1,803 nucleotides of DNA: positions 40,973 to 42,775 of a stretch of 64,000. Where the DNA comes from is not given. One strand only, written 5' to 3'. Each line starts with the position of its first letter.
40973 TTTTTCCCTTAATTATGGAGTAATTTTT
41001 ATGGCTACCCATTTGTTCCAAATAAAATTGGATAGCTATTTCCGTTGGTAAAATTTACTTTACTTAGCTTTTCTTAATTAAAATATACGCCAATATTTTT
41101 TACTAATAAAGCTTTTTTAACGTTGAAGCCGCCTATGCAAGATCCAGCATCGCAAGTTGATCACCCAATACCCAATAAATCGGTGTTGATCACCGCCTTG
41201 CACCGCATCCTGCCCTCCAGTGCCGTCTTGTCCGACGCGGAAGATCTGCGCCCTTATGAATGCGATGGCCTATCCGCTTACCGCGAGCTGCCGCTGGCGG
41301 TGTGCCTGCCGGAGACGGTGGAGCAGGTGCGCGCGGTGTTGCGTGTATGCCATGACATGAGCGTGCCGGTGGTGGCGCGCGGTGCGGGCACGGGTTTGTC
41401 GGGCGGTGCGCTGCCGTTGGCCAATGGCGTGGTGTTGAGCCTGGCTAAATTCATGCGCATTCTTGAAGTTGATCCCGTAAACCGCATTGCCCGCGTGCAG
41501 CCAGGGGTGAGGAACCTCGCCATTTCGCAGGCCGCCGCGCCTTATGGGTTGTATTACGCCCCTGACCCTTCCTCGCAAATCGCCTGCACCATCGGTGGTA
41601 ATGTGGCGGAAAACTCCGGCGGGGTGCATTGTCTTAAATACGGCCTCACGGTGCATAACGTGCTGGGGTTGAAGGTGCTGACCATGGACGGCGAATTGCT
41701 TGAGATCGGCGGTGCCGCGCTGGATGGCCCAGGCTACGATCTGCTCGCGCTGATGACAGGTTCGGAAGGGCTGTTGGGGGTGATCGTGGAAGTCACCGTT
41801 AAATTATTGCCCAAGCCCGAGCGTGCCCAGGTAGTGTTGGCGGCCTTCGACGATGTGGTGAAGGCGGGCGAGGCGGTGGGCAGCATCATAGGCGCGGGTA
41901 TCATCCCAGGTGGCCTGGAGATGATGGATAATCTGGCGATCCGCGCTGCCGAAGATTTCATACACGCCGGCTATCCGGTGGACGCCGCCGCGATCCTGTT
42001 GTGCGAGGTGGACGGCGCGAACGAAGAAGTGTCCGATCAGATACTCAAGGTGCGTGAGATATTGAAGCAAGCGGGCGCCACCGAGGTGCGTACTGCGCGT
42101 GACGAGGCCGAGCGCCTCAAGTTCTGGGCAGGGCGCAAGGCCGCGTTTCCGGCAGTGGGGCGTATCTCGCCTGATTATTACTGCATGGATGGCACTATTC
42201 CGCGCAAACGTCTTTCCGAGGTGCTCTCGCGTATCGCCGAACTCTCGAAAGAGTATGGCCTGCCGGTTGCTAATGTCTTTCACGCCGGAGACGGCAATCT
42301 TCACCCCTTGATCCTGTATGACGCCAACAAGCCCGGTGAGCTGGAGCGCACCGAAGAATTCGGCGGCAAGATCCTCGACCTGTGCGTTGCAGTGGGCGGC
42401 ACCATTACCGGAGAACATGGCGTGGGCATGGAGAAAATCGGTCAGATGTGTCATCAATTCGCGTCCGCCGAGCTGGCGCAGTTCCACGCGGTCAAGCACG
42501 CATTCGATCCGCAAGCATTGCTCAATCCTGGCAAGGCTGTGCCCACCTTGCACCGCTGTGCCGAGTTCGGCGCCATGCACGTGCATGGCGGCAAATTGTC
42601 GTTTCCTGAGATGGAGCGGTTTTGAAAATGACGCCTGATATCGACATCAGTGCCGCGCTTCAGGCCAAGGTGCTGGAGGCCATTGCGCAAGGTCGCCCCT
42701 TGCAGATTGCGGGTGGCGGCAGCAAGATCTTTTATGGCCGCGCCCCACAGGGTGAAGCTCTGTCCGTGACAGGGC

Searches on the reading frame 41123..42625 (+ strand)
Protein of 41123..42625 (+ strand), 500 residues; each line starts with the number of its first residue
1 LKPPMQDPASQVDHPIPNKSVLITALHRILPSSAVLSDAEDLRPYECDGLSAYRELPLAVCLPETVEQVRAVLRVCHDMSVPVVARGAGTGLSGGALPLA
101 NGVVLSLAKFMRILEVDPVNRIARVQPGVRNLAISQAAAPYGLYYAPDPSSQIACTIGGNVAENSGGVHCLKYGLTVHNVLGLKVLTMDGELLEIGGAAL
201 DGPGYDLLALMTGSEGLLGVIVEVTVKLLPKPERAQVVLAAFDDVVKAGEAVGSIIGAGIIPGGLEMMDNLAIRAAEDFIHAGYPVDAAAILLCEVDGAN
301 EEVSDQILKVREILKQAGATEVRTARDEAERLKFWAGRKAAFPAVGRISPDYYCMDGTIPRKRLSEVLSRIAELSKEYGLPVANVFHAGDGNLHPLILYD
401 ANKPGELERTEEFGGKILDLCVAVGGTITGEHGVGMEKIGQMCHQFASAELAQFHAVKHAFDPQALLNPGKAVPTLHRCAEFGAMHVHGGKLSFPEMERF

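Call 89: search_protein_families(library=pfam, proteins=[window:41123-42625:+], max_evalue=0.00001)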
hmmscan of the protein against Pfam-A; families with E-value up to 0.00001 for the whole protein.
window:41123-42625:+ (500 aa): 2 families
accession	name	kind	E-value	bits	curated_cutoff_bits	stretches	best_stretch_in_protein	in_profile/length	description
PF02913.24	FAD-oxidase_C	-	4.9e-70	236.5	21.2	1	231-471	1-247/248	FAD linked oxidases, C-terminal domain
PF01565.28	FAD_binding_4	-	5.8e-42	143.1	26.4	1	57-195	1-138/139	FAD binding domain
